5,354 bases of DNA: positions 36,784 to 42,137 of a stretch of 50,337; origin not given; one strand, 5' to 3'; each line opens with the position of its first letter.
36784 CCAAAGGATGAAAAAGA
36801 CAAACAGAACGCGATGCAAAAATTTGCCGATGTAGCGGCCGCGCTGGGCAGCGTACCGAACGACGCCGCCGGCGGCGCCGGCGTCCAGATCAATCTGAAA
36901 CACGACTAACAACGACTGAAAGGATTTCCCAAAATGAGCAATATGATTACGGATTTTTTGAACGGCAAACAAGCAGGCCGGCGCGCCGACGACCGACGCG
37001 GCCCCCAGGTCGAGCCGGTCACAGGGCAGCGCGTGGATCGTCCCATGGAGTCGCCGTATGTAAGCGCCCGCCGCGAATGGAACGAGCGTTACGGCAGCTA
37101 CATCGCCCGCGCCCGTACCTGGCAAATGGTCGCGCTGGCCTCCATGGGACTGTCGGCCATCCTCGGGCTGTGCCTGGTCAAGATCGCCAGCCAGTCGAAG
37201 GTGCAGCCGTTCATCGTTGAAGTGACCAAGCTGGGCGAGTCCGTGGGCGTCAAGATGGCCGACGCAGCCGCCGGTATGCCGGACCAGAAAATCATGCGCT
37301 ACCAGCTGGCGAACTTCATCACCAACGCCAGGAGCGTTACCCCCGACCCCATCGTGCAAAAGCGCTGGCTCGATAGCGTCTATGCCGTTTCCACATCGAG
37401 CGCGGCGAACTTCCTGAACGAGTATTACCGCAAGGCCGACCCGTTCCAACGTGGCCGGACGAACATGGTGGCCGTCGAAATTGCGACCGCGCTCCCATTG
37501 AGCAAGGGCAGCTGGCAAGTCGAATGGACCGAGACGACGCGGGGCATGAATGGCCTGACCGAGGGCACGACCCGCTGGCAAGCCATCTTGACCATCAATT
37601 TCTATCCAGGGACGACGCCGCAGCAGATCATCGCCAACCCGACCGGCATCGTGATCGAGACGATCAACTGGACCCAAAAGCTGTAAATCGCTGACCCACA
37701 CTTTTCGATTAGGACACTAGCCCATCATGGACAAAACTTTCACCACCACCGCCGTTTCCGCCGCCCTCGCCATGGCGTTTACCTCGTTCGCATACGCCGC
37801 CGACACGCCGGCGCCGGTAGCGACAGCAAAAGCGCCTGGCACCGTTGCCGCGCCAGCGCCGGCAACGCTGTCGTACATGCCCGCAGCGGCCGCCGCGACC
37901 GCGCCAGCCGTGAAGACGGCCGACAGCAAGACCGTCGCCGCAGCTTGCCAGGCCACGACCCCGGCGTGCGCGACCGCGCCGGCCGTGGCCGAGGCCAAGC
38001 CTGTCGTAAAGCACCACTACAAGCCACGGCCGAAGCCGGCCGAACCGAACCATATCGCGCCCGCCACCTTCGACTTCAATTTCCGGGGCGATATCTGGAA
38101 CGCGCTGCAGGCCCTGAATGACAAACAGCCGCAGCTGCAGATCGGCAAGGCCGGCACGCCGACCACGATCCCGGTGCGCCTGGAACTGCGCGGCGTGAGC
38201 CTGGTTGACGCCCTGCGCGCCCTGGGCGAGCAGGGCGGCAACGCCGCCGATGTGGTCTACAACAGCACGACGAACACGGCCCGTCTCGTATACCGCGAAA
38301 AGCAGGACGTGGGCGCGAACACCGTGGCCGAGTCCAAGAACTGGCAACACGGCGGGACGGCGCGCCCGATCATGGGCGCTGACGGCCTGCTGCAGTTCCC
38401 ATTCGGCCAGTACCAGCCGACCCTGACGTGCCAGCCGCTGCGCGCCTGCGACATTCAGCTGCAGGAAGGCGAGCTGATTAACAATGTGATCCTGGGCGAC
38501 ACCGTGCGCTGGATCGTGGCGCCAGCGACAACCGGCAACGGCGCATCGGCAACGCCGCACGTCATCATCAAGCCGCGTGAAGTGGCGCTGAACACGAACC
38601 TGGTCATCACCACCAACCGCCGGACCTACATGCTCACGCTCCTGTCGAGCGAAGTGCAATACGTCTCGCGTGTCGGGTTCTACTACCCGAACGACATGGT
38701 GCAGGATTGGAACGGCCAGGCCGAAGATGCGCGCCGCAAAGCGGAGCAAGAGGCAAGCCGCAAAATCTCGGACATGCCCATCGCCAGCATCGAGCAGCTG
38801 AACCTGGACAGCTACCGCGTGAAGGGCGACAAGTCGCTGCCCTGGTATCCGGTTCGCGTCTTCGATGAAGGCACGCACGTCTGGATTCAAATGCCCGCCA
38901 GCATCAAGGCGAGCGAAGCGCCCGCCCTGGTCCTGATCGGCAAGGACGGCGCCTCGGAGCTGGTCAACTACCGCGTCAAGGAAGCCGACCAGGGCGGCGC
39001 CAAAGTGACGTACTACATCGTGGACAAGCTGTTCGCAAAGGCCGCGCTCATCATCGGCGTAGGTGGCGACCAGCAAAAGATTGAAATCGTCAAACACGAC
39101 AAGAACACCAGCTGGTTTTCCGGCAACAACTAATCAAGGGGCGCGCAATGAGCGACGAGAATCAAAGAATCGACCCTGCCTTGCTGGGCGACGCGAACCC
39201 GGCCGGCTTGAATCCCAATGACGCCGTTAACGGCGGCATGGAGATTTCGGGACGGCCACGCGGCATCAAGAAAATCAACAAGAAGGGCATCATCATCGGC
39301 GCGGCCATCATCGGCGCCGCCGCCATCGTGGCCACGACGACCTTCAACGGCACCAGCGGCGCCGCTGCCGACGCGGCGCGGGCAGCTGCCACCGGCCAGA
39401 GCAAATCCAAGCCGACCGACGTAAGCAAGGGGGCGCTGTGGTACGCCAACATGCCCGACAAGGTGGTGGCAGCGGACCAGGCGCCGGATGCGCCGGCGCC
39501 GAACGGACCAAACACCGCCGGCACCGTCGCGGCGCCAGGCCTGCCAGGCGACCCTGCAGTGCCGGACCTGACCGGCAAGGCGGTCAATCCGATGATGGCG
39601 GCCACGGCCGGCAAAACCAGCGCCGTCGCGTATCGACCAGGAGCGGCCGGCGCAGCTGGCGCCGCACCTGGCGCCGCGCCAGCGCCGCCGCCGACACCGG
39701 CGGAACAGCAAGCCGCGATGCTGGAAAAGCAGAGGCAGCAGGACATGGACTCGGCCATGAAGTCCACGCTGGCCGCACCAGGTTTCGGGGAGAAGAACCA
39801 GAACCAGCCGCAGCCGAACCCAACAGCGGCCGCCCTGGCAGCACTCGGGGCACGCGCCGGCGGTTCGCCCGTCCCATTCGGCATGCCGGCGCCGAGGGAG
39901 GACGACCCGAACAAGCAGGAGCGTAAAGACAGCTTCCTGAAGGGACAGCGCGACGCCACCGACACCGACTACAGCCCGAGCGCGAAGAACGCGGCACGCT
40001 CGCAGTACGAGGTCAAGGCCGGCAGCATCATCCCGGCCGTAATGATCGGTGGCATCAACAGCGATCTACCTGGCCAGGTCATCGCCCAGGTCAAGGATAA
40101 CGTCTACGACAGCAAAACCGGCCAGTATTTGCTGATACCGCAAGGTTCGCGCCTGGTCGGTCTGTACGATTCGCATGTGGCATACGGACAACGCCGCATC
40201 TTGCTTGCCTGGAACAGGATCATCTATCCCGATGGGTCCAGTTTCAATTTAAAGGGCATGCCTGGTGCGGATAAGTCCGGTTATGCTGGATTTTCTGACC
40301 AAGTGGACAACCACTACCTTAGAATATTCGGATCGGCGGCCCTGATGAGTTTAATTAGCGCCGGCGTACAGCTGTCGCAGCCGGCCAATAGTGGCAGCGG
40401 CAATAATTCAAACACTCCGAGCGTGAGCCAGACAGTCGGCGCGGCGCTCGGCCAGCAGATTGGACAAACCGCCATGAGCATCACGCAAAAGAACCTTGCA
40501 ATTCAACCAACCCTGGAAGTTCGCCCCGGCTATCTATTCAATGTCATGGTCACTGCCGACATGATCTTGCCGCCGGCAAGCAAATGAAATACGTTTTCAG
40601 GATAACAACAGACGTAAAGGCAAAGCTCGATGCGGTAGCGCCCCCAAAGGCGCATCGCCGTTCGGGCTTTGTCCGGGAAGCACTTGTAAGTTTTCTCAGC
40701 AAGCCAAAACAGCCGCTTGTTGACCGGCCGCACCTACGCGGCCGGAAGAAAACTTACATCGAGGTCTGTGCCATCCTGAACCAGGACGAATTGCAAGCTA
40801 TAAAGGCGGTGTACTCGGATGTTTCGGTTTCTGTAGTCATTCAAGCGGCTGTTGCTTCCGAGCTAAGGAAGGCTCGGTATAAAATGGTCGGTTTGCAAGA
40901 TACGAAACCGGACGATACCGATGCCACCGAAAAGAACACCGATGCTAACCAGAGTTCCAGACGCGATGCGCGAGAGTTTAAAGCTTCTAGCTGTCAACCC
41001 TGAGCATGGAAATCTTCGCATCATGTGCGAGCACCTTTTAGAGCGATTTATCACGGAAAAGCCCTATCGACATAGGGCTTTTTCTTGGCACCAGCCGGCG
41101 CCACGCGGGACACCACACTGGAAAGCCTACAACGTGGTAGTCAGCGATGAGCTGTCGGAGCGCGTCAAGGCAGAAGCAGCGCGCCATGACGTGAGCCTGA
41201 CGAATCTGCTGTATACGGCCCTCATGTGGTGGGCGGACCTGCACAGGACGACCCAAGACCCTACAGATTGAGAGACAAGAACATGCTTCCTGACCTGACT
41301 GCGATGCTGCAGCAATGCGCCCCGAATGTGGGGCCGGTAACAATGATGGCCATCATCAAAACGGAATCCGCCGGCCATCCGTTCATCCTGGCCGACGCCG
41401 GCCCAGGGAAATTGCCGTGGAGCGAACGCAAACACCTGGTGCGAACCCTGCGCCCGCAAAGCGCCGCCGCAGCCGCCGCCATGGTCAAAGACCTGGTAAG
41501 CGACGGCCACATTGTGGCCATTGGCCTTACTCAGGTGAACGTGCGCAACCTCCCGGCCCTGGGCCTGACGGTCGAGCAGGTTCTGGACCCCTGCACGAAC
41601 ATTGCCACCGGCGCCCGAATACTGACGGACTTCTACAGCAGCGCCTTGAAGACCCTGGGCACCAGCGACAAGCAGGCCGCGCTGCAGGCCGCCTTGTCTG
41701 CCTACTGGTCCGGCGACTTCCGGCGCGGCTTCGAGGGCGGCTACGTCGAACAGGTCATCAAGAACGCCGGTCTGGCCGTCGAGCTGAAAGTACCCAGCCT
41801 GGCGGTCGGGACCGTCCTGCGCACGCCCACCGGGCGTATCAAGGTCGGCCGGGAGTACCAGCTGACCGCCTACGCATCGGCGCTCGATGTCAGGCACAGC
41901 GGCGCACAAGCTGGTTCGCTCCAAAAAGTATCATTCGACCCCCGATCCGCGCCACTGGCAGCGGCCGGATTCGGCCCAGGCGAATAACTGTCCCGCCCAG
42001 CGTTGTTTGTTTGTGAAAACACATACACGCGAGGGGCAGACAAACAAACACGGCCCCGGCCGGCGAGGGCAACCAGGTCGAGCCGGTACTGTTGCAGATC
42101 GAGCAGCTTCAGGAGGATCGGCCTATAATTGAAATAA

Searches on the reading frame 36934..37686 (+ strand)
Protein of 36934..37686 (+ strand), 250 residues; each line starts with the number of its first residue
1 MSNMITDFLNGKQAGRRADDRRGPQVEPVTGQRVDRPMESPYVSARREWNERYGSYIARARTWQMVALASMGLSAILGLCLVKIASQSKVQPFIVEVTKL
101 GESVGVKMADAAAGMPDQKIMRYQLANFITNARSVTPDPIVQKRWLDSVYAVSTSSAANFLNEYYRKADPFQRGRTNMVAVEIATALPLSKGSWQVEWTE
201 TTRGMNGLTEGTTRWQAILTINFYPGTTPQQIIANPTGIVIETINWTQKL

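Call 18: search_protein_families(library=pfam, proteins=[window:36934-37686:+], max_evalue=0.01)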
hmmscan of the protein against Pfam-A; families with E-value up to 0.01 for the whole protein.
window:36934-37686:+ (250 aa): 1 family
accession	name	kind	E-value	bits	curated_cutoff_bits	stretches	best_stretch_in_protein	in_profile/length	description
PF04335.19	VirB8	-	1.5e-44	152.9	23.2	1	45-248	2-212/213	VirB8 protein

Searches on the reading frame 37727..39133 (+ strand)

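Call 18: search_protein_families(library=pfam, proteins=[window:37727-39133:+], max_evalue=0.01)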
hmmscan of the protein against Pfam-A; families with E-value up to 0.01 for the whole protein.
window:37727-39133:+ (468 aa): 2 families
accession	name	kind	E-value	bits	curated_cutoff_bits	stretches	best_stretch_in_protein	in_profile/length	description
PF03524.21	CagX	-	9.3e-47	159.9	34.2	1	232-456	15-197/198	Conjugal transfer protein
PF16816.10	DotD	-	0.001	19.7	27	1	104-189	36-121/121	DotD protein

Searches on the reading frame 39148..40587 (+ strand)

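Call 18: search_protein_families(library=pfam, proteins=[window:39148-40587:+], max_evalue=0.01)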
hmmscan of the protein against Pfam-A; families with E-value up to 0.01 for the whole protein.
window:39148-40587:+ (479 aa): 1 family
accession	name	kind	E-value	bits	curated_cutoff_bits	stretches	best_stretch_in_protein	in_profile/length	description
PF03743.19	TrbI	-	1.4e-67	227.7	35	1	289-474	2-188/188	Bacterial conjugation TrbI-like protein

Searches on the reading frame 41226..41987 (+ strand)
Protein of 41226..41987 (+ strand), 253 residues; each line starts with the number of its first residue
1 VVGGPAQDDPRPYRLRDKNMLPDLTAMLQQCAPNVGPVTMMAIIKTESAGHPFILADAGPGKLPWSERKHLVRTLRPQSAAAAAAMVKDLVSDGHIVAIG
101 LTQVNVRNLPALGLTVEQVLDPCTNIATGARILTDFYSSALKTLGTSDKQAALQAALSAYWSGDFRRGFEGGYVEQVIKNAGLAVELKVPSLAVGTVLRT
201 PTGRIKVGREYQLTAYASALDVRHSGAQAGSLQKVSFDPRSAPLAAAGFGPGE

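Call 9: search_protein_families(library=pfam, proteins=[window:41226-41987:+], max_evalue=0.01)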
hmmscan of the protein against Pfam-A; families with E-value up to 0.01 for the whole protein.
window:41226-41987:+ (253 aa): 2 families
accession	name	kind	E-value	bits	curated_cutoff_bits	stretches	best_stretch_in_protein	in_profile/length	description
PF01464.25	SLT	-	5.1e-10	39.4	21.3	1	30-172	7-106/117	Transglycosylase SLT domain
PF06871.16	TraH_2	-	0.0013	18.9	26.3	1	70-174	42-146/208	TraH_2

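Call 36: find_homologous_proteins(query=window:41226-41987:+)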
Query window:41226-41987:+ (253 aa): 572 proteins with E <= 0.001 among 5284 candidates; the best 120 are listed.
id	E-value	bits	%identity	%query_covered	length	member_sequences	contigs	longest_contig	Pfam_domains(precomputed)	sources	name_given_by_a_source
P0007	2.8e-147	507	100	92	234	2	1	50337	PF01464.26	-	-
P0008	3.1e-121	422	85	90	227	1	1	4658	PF01464.26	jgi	jgi:type IV secretion system protein VirB1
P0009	2.8e-96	340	69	91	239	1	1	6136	PF01464.26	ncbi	-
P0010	1.9e-88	314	63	91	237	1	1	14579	PF01464.26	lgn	-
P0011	9.5e-88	312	63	91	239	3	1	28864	PF01464.26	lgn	-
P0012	2.6e-87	311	63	92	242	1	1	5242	PF06871.16,PF01464.26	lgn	-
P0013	1.6e-86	308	64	91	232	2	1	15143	PF01464.26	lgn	-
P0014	2.7e-86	307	64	91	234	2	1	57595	PF01464.26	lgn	-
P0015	4.5e-86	307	63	92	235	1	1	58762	PF01464.26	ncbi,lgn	-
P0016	1.5e-84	302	64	91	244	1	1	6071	PF01464.26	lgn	-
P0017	3.7e-84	300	63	91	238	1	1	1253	PF01464.26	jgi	jgi:type IV secretion system protein VirB1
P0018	6.8e-83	296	66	83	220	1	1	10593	PF01464.26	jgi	jgi:type IV secretion system protein VirB1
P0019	2.8e-82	294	59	91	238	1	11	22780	PF01464.26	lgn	-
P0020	4.8e-82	294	63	91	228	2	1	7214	PF06871.16,PF01464.26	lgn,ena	-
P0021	5.6e-82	293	61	91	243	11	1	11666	PF01464.26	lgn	-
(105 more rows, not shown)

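Call 37: find_encoding_contigs(protein=P0008, flank=10000, max_places=2)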
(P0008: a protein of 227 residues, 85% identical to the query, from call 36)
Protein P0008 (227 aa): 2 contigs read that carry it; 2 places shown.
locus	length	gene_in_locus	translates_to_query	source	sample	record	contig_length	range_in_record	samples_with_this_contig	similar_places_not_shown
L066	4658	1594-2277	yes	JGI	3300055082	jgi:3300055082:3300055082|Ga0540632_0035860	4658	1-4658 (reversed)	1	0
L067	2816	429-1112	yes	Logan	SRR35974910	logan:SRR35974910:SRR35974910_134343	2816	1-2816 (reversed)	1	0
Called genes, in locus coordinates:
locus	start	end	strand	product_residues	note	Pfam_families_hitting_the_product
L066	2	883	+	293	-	?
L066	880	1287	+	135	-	-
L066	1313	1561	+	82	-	-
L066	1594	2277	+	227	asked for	PF01464:SLT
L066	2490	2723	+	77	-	-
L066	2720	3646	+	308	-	PF00005:ABC_tran (faint), PF06414:Zeta_toxin, PF13671:AAA_33, PF18790:KfrB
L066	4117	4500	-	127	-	-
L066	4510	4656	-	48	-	?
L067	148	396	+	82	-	-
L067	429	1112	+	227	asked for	PF01464:SLT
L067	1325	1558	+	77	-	-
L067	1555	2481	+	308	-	PF00005:ABC_tran (faint), PF06414:Zeta_toxin, PF13671:AAA_33, PF18790:KfrB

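Call 38: find_encoding_contigs(protein=P0009, flank=10000, max_places=2)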
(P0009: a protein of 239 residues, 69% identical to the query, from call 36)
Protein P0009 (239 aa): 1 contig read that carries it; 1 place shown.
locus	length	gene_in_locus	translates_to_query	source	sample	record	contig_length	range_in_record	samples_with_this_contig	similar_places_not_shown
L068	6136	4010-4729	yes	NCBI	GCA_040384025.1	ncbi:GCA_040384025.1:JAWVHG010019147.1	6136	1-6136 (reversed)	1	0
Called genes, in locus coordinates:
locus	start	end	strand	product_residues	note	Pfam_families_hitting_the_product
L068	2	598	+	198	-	?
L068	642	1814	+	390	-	PF03524:CagX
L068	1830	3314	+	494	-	PF03743:TrbI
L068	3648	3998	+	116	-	-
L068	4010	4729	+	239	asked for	PF01464:SLT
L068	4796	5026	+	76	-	-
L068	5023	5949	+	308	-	PF00005:ABC_tran (faint), PF06414:Zeta_toxin, PF13238:AAA_18 (faint), PF13671:AAA_33, PF18790:KfrB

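Call 39: find_encoding_contigs(protein=P0015, flank=10000, max_places=2)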
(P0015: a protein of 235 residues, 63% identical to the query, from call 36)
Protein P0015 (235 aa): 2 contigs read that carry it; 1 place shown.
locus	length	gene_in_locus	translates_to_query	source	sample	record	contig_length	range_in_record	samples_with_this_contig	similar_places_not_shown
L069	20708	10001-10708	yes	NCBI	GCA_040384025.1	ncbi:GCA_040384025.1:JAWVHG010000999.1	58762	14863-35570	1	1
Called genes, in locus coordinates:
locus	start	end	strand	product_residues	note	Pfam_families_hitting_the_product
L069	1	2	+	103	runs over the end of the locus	PF05101:VirB3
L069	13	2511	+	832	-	PF27097:VirB4_TrbE_N, PF03135:CagE_TrbE_VirB, PF19044:P-loop_TraG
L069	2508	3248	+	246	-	-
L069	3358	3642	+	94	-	-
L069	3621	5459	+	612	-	PF04610:TrbL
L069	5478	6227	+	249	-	PF04335:VirB8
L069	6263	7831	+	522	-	PF03524:CagX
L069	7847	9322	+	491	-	PF03743:TrbI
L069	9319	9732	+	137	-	-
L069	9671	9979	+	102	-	-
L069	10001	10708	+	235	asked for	PF01464:SLT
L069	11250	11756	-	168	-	PF10881:DUF2726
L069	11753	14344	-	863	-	PF01751:Toprim (weak), PF01131:Topoisom_bac, PF28084:HVO_A0556 (faint), PF01396:Zn_ribbon_Top1 (faint)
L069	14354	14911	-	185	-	PF10502:Peptidase_S26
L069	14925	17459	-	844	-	PF02534:T4SS-DNA_transf, PF10412:TrwB_AAD_bind, PF12696:TraG-D_C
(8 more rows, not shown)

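Call 40: find_encoding_contigs(protein=P0014, flank=10000, max_places=2)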
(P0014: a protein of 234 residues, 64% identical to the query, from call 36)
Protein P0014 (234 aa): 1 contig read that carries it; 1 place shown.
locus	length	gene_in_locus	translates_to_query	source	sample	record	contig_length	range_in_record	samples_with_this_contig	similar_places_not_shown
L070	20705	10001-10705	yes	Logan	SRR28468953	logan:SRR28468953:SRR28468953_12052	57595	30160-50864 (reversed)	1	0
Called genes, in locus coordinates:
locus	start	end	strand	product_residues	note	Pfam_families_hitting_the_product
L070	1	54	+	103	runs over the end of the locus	PF05101:VirB3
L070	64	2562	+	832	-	PF27097:VirB4_TrbE_N, PF03135:CagE_TrbE_VirB, PF19044:P-loop_TraG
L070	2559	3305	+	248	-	-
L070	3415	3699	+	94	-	-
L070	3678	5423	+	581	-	PF04610:TrbL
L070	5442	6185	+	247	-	PF04335:VirB8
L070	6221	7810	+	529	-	PF03524:CagX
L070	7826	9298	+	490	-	PF03743:TrbI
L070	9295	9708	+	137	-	-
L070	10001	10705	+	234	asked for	PF01464:SLT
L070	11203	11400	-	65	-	PF01679:Pmp3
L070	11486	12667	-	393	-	PF00795:CN_hydrolase (faint)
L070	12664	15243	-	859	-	PF01751:Toprim (weak), PF01131:Topoisom_bac, PF28084:HVO_A0556 (faint), PF01396:Zn_ribbon_Top1 (faint)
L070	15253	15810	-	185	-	PF10502:Peptidase_S26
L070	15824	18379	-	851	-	-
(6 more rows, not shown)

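Call 91: find_encoding_contigs(protein=P0247, flank=10000, max_places=2)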
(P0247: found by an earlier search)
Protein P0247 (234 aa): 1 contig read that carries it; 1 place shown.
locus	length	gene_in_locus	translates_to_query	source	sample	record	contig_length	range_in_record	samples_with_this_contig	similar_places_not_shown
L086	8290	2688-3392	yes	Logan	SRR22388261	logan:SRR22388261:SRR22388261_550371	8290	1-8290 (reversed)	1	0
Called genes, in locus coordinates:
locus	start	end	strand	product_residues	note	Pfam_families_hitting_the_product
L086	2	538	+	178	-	?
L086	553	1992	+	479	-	PF03743:TrbI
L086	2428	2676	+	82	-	-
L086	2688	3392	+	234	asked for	PF01464:SLT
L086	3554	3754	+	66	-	-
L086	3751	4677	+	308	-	PF00005:ABC_tran (faint), PF06414:Zeta_toxin, PF13671:AAA_33 (weak), PF18790:KfrB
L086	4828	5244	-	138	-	-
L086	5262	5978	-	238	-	-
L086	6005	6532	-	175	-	-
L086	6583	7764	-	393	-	PF00795:CN_hydrolase (weak)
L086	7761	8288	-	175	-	?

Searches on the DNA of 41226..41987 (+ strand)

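Call 85: search_dna_similar(query=L068:6030-6106:-, collection=plasmids, mode=distant, max_evalue=10, max_rows=15)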
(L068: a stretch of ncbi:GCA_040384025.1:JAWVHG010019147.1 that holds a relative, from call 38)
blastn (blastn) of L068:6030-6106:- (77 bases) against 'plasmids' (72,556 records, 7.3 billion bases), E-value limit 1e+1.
Records with a match: 171; places in all: 171; records where one place covers at least 80% of the query: 0.
Best place of each record, by identity: >=99% 38; 95-99% 21; 90-95% 106; 80-90% 6.
By first word of the organism name: Ralstonia 99; Rhizobium 21; Azospirillum 9; Streptomyces 6; Sinorhizobium 6; Shinella 6; Burkholderia 4; Paracoccus 3; Salmonella 2; Caballeronia 2; and 12 more.
By predicted mobility (MOB-suite, as given by PLSDB): mobilizable 101; non-mobilizable 60; conjugative 10.
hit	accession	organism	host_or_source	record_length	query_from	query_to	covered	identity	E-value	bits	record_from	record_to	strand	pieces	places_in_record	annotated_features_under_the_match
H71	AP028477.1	Serratia marcescens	Homo sapiens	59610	34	66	43%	85.3%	7e+0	37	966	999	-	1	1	endonuclease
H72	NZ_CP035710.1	Sphaerotilus sulfidivorans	cell culture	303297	42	73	42%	84.4%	7e+0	37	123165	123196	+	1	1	Gfo/Idh/MocA family oxidoreductase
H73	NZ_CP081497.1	Streptomyces sp. BHT-5-2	whole organism,plant soil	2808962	49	77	38%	86.2%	7e+0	36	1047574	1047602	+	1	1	none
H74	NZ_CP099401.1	Rhizobium sp. Pop5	Phaseolus vulgaris,Cell culture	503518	49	77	38%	86.2%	7e+0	36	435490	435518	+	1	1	methyl-accepting chemotaxis protein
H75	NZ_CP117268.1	Rhizobium rhododendri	Rhododendron sp.,pure bacterial ...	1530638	49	77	38%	86.2%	7e+0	36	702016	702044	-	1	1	record has no annotation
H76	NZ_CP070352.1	Ensifer sp. PDNC004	cell culture,Plastic debris in ...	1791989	38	66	38%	86.2%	7e+0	36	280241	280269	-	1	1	none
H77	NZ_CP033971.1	Cupriavidus pauculus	Homo sapiens,clinical isolate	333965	53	77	32%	92.0%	2e+0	37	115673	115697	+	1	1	TolC family protein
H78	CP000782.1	Xanthobacter autotrophicus Py2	-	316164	49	73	32%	92.0%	2e+0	37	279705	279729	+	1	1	conserved hypothetical protein; putative signal peptide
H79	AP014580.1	Burkholderia sp. RPE67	Riptortus pedestris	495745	53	77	32%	92.0%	2e+0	37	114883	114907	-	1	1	CPA1 family Na(+)/H(+) antiporter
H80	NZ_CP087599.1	Paracoccus sp. MA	cell culture,soil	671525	53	77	32%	92.0%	2e+0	37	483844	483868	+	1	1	bestrophin family protein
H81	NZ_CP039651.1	Azospirillum sp. TSA2s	Soil,rice paddy soil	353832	53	76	31%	95.8%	6e-1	40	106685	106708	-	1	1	none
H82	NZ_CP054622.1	Azospirillum oryzae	cell culture,soil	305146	53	76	31%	95.8%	6e-1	40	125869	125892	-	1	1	none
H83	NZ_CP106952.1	Eleftheria terrae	soil sample,soil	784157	54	77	31%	95.8%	7e+0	37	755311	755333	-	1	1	non-ribosomal peptide synthetase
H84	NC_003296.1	Ralstonia pseudosolanacearum GMI1000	-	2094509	54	77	31%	92.3%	7e+0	37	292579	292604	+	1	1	none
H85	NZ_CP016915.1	Ralstonia pseudosolanacearum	Tobacco,tissu sample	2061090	54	77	31%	92.3%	7e+0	37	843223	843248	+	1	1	none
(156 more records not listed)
